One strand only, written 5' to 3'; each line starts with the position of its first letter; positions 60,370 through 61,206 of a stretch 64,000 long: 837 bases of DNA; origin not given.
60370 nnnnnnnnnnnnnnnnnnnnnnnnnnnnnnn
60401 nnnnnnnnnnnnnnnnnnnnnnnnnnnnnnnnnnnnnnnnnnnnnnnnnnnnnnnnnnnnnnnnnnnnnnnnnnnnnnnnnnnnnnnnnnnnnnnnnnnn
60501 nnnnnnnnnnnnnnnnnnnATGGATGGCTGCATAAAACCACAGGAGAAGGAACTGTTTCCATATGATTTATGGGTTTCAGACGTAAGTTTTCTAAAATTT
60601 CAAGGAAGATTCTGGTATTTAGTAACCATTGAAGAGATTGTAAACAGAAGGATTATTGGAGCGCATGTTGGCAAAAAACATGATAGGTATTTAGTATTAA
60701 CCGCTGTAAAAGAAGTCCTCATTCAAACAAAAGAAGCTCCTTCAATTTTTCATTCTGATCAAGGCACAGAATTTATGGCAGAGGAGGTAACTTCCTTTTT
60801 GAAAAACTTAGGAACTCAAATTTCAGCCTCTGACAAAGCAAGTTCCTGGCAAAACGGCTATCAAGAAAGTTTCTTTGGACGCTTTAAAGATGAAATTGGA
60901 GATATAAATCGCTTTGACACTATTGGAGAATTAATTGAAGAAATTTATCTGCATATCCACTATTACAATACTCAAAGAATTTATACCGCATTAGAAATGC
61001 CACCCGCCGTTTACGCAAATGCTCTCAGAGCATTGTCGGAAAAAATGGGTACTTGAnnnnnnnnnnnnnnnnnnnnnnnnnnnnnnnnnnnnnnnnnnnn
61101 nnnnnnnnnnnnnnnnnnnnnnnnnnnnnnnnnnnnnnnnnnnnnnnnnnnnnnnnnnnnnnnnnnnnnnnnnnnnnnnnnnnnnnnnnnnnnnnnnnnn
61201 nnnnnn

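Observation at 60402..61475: Degenerate IS3 remnant directly abutting a ~420-bp high-GC fragment of foreign composition, upstream of purA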

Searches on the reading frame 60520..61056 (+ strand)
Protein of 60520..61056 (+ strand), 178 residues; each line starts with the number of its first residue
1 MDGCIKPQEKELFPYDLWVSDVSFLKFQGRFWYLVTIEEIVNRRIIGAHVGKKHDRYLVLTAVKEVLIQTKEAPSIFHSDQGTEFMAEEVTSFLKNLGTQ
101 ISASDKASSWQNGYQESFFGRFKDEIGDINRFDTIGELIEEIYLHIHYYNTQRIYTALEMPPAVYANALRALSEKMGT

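Call 6: search_protein_families(library=pfam, proteins=[window:60520-61056:+], max_evalue=1)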
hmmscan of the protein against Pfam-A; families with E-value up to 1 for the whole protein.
window:60520-61056:+ (178 aa): 4 families
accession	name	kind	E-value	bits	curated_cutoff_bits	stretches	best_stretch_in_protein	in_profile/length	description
PF00665.32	rve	-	2.4e-14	53.8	32.6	1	14-108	4-101/102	Integrase core domain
PF13683.12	rve_3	-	1.2e-10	41.4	26.5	1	98-160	2-64/67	Integrase core domain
PF13333.12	rve_2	-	5.6e-07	30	22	1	116-158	1-43/56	Integrase core domain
PF13610.12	DDE_Tnp_IS240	-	0.014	16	27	1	18-137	4-121/139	DDE domain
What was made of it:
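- Checked: A 178-aa ORF at 60520-61056, in a different frame, carries the rve integrase core (PF00665 2.4e-14, call 6).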

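Call 8: find_encoding_contigs(protein=window:60520-61056:+, flank=6000, max_places=10)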
Protein window:60520-61056:+ (178 aa): no gene with exactly this product is on record in the collection.

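Call 18: find_homologous_proteins(query=window:60520-61056:+, max_evalue=0.00001)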
Query window:60520-61056:+ (178 aa): 932 proteins with E <= 0.00001 among 962 candidates; the best 120 are listed.
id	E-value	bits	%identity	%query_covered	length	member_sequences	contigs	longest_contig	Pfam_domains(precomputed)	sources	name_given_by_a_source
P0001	3.1e-115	400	100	100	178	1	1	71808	PF00665.33,PF13333.13,PF13683.13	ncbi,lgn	-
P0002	2.4e-76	273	69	95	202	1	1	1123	PF00665.33,PF13333.13,PF13683.13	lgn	-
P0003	3.5e-75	269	69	94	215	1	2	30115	PF00665.33,PF13333.13,PF13683.13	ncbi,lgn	-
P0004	1.2e-74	268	71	92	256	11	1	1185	PF00665.33,PF13610.13,PF13333.13,PF13683.13,PF13276.13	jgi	-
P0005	1.1e-73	265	67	93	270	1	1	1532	PF00665.33,PF13333.13,PF13683.13,PF13276.13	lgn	-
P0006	2.1e-73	264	75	86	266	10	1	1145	PF00665.33,PF13333.13,PF13683.13,PF13276.13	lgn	-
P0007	2.4e-73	264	68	92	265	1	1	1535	PF00665.33,PF13610.13,PF13333.13,PF13683.13,PF13276.13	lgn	-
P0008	8.3e-73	262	68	90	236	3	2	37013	PF00665.33,PF13333.13,PF13683.13,PF13276.13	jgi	jgi:putative transposase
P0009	1.8e-72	261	65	95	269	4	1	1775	PF00665.33,PF13610.13,PF13333.13,PF13683.13,PF13276.13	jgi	-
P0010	2.8e-72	260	66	92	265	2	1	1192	PF00665.33,PF13333.13,PF13683.13,PF13276.13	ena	-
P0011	5.1e-72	259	68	92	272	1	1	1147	PF00665.33,PF13610.13,PF13333.13,PF13683.13,PF13276.13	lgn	-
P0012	1.0e-71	258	65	94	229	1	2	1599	PF00665.33,PF13333.13,PF13683.13,PF13276.13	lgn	-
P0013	1.8e-71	257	72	86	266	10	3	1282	PF00665.33,PF13333.13,PF13683.13,PF13276.13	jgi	-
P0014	2.9e-71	257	67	89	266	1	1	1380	PF00665.33,PF13610.13,PF13333.13,PF13683.13,PF13276.13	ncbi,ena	-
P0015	5.4e-71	256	71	86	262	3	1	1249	PF00665.33,PF13610.13,PF13333.13,PF13683.13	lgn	-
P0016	4.9e-70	253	71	86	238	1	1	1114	PF00665.33,PF13333.13,PF13683.13,PF13276.13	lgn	-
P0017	5.9e-70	252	65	93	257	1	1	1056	PF00665.33,PF13333.13,PF13683.13,PF13276.13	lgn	-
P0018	1.2e-69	252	67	89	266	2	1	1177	PF00665.33,PF13610.13,PF13333.13,PF13683.13,PF13276.13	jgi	-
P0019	1.2e-69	251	64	92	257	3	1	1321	PF00665.33,PF13610.13,PF13333.13,PF13683.13,PF13276.13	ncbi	ncbi:MAG: IS3 family transposase [Rhabdochlamydiaceae bacterium]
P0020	2.0e-69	251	66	92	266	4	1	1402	PF00665.33,PF13610.13,PF13333.13,PF13683.13,PF13276.13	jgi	jgi:putative transposase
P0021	6.5e-68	246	66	95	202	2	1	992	PF00665.33,PF13333.13,PF13683.13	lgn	-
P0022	7.7e-67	242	65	89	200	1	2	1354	PF00665.33,PF13333.13,PF13683.13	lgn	-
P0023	8.0e-67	242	65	88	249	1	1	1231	PF00665.33,PF13333.13,PF13683.13,PF13276.13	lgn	-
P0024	2.5e-66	241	69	85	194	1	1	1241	PF00665.33,PF13333.13,PF13683.13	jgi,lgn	jgi:transposase InsO family protein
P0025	4.5e-66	240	68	85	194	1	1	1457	PF00665.33,PF13333.13,PF13683.13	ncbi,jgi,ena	-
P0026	5.3e-66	240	64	93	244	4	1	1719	PF00665.33,PF13333.13,PF13683.13,PF13276.13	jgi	jgi:transposase InsO family protein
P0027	5.7e-66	239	64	89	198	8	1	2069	PF00665.33,PF13333.13,PF13683.13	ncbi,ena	-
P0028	6.1e-66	239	65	91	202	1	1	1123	PF00665.33,PF13333.13,PF13683.13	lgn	-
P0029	8.7e-66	239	69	84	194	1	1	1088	PF00665.33,PF13610.13,PF13333.13,PF13683.13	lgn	-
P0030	1.1e-65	239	63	93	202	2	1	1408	PF00665.33,PF13333.13,PF13683.13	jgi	jgi:putative transposase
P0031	1.9e-65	238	65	93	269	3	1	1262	PF00665.33,PF13333.13,PF13683.13,PF13276.13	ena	-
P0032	1.9e-65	238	63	89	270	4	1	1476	PF00665.33,PF13610.13,PF13333.13,PF13683.13,PF13276.13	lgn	-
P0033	2.2e-65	238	63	95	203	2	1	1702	PF00665.33,PF13333.13,PF13683.13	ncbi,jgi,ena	-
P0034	3.9e-65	237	69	84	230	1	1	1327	PF00665.33,PF13333.13,PF13683.13,PF13276.13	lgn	-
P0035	5.0e-65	236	64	93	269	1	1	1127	PF00665.33,PF13610.13,PF13333.13,PF13683.13,PF13276.13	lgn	-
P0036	5.1e-65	236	62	92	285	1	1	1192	PF00665.33,PF13610.13,PF13333.13,PF13683.13,PF13276.13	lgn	-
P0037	7.9e-65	236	65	87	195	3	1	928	PF00665.33,PF13333.13,PF13683.13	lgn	-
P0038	1.2e-64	235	64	93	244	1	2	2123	PF00665.33,PF13333.13,PF13683.13,PF13276.13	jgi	-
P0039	1.3e-64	235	62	94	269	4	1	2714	PF00665.33,PF13333.13,PF13683.13,PF13276.13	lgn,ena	-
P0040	1.5e-64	235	63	93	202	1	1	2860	PF00665.33,PF13333.13,PF13683.13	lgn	-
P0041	1.6e-64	235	66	85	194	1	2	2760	PF00665.33,PF13333.13,PF13683.13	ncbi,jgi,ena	-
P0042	1.6e-64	235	64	87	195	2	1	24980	PF00665.33,PF13333.13,PF13683.13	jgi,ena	-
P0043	1.6e-64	235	64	91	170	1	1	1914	PF00665.33,PF13333.13,PF13683.13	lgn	-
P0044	1.8e-64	235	64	87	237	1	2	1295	PF00665.33,PF13333.13,PF13683.13,PF13276.13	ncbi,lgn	-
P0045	3.2e-64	234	62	94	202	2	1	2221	PF00665.33,PF13333.13,PF13683.13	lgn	-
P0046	3.3e-64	234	63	87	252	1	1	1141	PF00665.33,PF13610.13,PF13333.13,PF13683.13,PF13276.13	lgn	-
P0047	3.8e-64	234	65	90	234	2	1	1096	PF00665.33,PF13333.13,PF13683.13,PF13276.13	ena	-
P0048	4.4e-64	233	63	88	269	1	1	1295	PF00665.33,PF13333.13,PF13683.13,PF13276.13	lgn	-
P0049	4.8e-64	233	65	84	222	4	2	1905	PF00665.33,PF13333.13,PF13683.13,PF13276.13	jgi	-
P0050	5.2e-64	233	62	88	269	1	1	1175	PF00665.33,PF13333.13,PF13683.13,PF13276.13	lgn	-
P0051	7.1e-64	233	63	88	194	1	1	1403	PF00665.33,PF13333.13,PF13683.13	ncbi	-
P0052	8.0e-64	233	66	84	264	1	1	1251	PF00665.33,PF13333.13,PF13683.13,PF13276.13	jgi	-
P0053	8.1e-64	232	65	85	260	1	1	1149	PF00665.33,PF13333.13,PF13683.13,PF13276.13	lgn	-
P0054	1.5e-63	232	67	84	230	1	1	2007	PF00665.33,PF13333.13,PF13683.13,PF13276.13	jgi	jgi:transposase InsO family protein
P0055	1.5e-63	232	64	87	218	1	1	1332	PF00665.33,PF13333.13,PF13683.13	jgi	jgi:putative transposase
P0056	1.6e-63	231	64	88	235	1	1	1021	PF00665.33,PF13333.13,PF13683.13,PF13276.13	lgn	-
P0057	1.8e-63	231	63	88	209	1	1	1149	PF00665.33,PF13333.13,PF13683.13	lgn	-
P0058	2.0e-63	231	66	88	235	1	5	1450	PF00665.33,PF13333.13,PF13683.13,PF13276.13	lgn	-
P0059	2.3e-63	231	61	90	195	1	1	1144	PF00665.33,PF13333.13,PF13683.13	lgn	-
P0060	2.7e-63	231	61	90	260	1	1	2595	PF00665.33,PF13610.13,PF13333.13,PF13683.13,PF13276.13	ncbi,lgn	-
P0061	2.8e-63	231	64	87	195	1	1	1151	PF00665.33,PF13333.13,PF13683.13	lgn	-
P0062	2.9e-63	231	64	87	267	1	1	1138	PF00665.33,PF13333.13,PF13683.13,PF13276.13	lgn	-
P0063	3.0e-63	231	62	88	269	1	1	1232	PF00665.33,PF13333.13,PF13683.13,PF13276.13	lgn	-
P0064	3.4e-63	230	63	89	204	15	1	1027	PF00665.33,PF13333.13,PF13683.13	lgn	-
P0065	3.5e-63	230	64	87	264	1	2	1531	PF00665.33,PF13333.13,PF13683.13,PF13276.13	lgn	-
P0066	3.8e-63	230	63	88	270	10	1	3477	PF00665.33,PF13333.13,PF13683.13,PF13276.13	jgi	-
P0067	3.8e-63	230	64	89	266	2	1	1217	PF00665.33,PF13333.13,PF13683.13,PF13276.13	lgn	-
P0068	3.9e-63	230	63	90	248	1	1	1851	PF00665.33,PF13333.13,PF13683.13,PF13276.13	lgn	-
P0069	4.5e-63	230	62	88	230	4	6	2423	PF00665.33,PF13333.13,PF13683.13,PF13276.13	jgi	-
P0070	4.9e-63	230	65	88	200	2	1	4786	PF00665.33,PF13610.13,PF13333.13,PF13683.13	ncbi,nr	ncbi:MAG: IS3 family transposase [bacterium]|nr:IS3 family transposase [bacterium]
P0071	5.7e-63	230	61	92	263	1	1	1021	PF00665.33,PF13333.13,PF13683.13,PF13276.13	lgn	-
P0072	6.8e-63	229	64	85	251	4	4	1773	PF00665.33,PF13333.13,PF13683.13,PF13276.13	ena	-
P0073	9.3e-63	229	64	85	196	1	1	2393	PF00665.33,PF13333.13,PF13683.13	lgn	-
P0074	1.1e-62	229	61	90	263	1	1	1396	PF00665.33,PF13610.13,PF13333.13,PF13683.13,PF13276.13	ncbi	-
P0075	1.3e-62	229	64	89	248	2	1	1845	PF00665.33,PF13333.13,PF13683.13,PF13276.13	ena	-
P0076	1.3e-62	229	60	93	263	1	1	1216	PF00665.33,PF13333.13,PF13683.13,PF13276.13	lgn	-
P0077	1.6e-62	228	62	89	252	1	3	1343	PF00665.33,PF13610.13,PF13333.13,PF13683.13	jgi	jgi:transposase InsO family protein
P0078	1.6e-62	228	59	90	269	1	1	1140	PF00665.33,PF13333.13,PF13683.13,PF13276.13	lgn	-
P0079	2.0e-62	228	63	86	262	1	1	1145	PF00665.33,PF13333.13,PF13683.13,PF13276.13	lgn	-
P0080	2.8e-62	228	61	90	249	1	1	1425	PF00665.33,PF13610.13,PF13333.13,PF13683.13,PF13276.13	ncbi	-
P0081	2.8e-62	227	60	94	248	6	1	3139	PF00665.33,PF13610.13,PF13333.13,PF13683.13,PF13276.13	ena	-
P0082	3.5e-62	227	63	86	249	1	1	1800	PF00665.33,PF13333.13,PF13683.13,PF13276.13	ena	-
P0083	3.7e-62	227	64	85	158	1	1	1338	PF00665.33,PF13333.13,PF13683.13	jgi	-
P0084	3.9e-62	227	61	88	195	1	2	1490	PF00665.33,PF13333.13,PF13683.13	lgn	-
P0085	7.1e-62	226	66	84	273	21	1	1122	PF00665.33,PF13333.13,PF13683.13,PF13276.13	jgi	-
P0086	8.4e-62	226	62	91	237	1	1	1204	PF00665.33,PF13333.13,PF13683.13,PF13276.13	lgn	-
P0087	9.1e-62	226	62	88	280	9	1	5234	PF00665.33,PF13333.13,PF13683.13,PF13276.13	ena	-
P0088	1.1e-61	226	64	87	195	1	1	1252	PF00665.33,PF13333.13,PF13683.13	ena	-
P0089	1.1e-61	226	64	87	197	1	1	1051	PF00665.33,PF13333.13,PF13683.13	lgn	-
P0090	1.3e-61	225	65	84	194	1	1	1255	PF00665.33,PF13333.13,PF13683.13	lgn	-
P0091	1.4e-61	225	62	91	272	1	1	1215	PF00665.33,PF13333.13,PF13683.13,PF13276.13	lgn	-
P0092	1.5e-61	225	63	88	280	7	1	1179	PF00665.33,PF13333.13,PF13683.13,PF13276.13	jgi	-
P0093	1.6e-61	225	60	88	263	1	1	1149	PF00665.33,PF13610.13,PF13333.13,PF13683.13,PF13276.13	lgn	-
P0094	1.7e-61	225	63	84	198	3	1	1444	PF00665.33,PF13333.13,PF13683.13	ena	-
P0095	1.8e-61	225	63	86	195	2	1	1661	PF00665.33,PF13333.13,PF13683.13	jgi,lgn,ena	-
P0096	2.0e-61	225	63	85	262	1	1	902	PF00665.33,PF13333.13,PF13683.13,PF13276.13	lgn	-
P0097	2.0e-61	225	62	88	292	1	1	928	PF00665.33,PF13333.13,PF13683.13,PF13276.13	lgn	-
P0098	2.1e-61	225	64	87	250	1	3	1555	PF00665.33,PF13333.13,PF13683.13,PF13276.13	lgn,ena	-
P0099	2.1e-61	225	63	84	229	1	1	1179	PF00665.33,PF13610.13,PF13333.13,PF13683.13,PF13276.13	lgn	-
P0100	2.2e-61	225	59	90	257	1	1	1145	PF00665.33,PF13610.13,PF13333.13,PF13683.13,PF13276.13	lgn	-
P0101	2.4e-61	224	63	85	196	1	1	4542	PF00665.33,PF13333.13,PF13683.13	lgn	-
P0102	2.4e-61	224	64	90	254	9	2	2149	PF00665.33,PF13333.13,PF13683.13,PF13276.13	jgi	-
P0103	2.4e-61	224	67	84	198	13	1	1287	PF00665.33,PF13333.13,PF13683.13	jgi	jgi:transposase InsO family protein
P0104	2.5e-61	224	61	91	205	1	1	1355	PF00665.33,PF13333.13,PF13683.13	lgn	-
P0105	3.5e-61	224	63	85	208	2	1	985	PF00665.33,PF13333.13,PF13683.13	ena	-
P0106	3.6e-61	224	62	88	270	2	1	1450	PF00665.33,PF13610.13,PF13333.13,PF13683.13,PF13276.13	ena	-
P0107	3.7e-61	224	61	88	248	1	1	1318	PF00665.33,PF13610.13,PF13333.13,PF13683.13,PF13276.13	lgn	-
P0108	4.0e-61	224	63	86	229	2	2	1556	PF00665.33,PF13333.13,PF13683.13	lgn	-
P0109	4.0e-61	224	63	86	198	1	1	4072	PF00665.33,PF13333.13,PF13683.13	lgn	-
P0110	4.4e-61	224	60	88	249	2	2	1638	PF00665.33,PF13333.13,PF13683.13,PF13276.13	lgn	-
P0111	4.5e-61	224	66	84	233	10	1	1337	PF00665.33,PF13333.13,PF13683.13,PF13276.13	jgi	jgi:putative transposase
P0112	5.0e-61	223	59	92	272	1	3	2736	PF00665.33,PF13610.13,PF13333.13,PF13683.13,PF13276.13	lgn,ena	-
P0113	6.1e-61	223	65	84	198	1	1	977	PF00665.33,PF13333.13,PF13683.13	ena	-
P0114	7.1e-61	223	62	88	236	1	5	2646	PF00665.33,PF13333.13,PF13683.13,PF13276.13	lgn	-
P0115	7.8e-61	223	62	87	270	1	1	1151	PF00665.33,PF13333.13,PF13683.13,PF13276.13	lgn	-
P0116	8.0e-61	223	60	93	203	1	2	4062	PF00665.33,PF13333.13,PF13683.13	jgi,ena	-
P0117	1.1e-60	222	63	86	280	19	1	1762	PF00665.33,PF13333.13,PF13683.13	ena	-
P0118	1.2e-60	222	64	87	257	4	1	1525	PF00665.33,PF13333.13,PF13683.13,PF13276.13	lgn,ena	-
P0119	1.2e-60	222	63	85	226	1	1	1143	PF00665.33,PF13333.13,PF13683.13,PF13276.13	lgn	-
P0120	1.3e-60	222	61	88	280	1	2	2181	PF00665.33,PF13333.13,PF13683.13,PF13276.13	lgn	-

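Call 20: find_encoding_contigs(protein=P0001, flank=10000, max_places=10)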
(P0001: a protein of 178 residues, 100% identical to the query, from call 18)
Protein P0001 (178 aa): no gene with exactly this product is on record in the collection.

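Call 21: find_encoding_contigs(protein=P0003, flank=5000, max_places=6)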
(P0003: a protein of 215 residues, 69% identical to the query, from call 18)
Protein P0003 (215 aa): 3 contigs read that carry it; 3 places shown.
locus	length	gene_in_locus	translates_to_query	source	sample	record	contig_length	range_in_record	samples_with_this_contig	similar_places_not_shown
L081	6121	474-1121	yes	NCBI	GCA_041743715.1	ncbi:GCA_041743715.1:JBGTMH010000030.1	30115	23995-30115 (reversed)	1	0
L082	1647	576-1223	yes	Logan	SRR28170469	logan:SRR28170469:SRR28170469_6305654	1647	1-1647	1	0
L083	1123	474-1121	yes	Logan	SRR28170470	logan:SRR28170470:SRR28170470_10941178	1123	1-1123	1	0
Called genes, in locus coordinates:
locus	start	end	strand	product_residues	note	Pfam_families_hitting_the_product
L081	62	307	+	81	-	PF01527:HTH_Tnp_1, PF13384:HTH_23 (weak), PF13518:HTH_28 (weak)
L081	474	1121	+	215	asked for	PF00665:rve, PF13683:rve_3, PF13333:rve_2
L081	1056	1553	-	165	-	PF00293:NUDIX, PF14815:NUDIX_4 (faint)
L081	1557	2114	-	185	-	PF01327:Pep_deformylase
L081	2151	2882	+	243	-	-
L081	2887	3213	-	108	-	-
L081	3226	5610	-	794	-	PF26449:DUF8128, PF01935:DUF87 (weak), PF02534:T4SS-DNA_transf (faint), PF10412:TrwB_AAD_bind (weak), PF12696:TraG-D_C (faint)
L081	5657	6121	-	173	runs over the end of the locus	-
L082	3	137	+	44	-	?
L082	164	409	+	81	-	PF01527:HTH_Tnp_1, PF13384:HTH_23 (weak), PF13518:HTH_28 (weak)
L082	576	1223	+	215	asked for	PF00665:rve, PF13683:rve_3, PF13333:rve_2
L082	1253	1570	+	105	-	-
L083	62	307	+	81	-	PF01527:HTH_Tnp_1, PF13384:HTH_23 (weak), PF13518:HTH_28 (weak)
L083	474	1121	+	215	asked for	PF00665:rve, PF13683:rve_3, PF13333:rve_2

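Call 37: search_protein_families(library=ncbifam, proteins=[window:60520-61056:+], max_evalue=1)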
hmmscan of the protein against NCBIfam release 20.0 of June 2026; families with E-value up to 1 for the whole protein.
window:60520-61056:+ (178 aa): 3 families
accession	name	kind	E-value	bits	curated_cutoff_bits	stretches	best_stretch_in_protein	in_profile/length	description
NF033516.0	transpos_IS3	equivalog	3.2e-37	128.6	160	1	14-163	215-366/369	IS3 family transposase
NF033577.2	transpos_IS481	equivalog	2.9e-10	40.2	224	1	14-162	128-280/284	IS481 family transposase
NF033546.1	transpos_IS21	equivalog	0.097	12.2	160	1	87-161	202-278/294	IS21 family transposase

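Call 47: find_encoding_contigs(protein=P0008, flank=2500, max_places=4)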
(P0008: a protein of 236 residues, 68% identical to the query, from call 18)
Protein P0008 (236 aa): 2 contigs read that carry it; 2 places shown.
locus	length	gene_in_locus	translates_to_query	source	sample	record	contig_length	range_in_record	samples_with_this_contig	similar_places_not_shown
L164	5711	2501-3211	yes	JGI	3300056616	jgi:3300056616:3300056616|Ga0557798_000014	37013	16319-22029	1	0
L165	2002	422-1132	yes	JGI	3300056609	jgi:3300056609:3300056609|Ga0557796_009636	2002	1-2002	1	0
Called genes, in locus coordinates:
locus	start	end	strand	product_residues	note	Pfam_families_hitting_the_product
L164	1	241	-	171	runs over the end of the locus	PF13744:HTH_37, PF13560:HTH_31 (weak), PF01381:HTH_3, PF13443:HTH_26 (weak)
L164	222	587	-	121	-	PF05973:Gp49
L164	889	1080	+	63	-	-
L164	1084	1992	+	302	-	PF01972:SDH_protease, PF25145:NfeD1b_N (weak)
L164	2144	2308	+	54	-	-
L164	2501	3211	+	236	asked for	PF13276:HTH_21 (faint), PF00665:rve, PF13683:rve_3, PF13333:rve_2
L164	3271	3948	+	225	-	PF00578:AhpC-TSA, PF08534:Redoxin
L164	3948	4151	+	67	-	-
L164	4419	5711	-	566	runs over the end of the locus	PF18911:PKD_4, PF00801:PKD (weak), PF13576:Pentapeptide_3 (weak), PF00805:Pentapeptide, PF13599:Pentapeptide_4, PF00805:Pentapeptide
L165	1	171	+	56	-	?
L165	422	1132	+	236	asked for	PF13276:HTH_21 (faint), PF00665:rve, PF13683:rve_3, PF13333:rve_2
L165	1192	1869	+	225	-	PF00578:AhpC-TSA, PF08534:Redoxin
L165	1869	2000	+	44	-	?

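Call 48: find_encoding_contigs(protein=P0042, flank=2500, max_places=4)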
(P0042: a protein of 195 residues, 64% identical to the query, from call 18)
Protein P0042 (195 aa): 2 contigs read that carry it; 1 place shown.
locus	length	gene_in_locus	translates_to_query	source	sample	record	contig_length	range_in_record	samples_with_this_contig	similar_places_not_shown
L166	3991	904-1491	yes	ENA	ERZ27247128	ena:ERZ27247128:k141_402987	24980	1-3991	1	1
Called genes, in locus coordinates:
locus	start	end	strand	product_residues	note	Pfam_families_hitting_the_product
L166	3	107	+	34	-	?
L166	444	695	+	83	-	PF01527:HTH_Tnp_1, PF13518:HTH_28 (weak)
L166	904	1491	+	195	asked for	PF00665:rve, PF13683:rve_3, PF13333:rve_2 (weak)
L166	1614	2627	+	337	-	PF00398:RrnaAD, PF13489:Methyltransf_23 (weak)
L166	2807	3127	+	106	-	PF00166:Cpn10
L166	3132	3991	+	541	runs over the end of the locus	PF00118:Cpn60_TCP1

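Call 49: find_encoding_contigs(protein=P0087, flank=2500, max_places=4)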
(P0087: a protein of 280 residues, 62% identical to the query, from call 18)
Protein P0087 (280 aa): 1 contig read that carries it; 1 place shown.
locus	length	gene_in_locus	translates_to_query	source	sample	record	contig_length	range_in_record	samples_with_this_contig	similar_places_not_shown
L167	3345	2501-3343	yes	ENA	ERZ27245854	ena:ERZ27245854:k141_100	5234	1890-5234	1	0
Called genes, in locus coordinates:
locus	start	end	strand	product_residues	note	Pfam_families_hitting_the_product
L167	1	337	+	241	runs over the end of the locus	PF00005:ABC_tran, PF13304:AAA_21 (faint)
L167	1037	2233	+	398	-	PF00239:Resolvase, PF07508:Recombinase, PF13408:Zn_ribbon_recom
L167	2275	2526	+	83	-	PF01527:HTH_Tnp_1 (weak), PF13518:HTH_28 (weak)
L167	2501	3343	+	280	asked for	PF13276:HTH_21 (faint), PF00665:rve, PF13683:rve_3, PF13333:rve_2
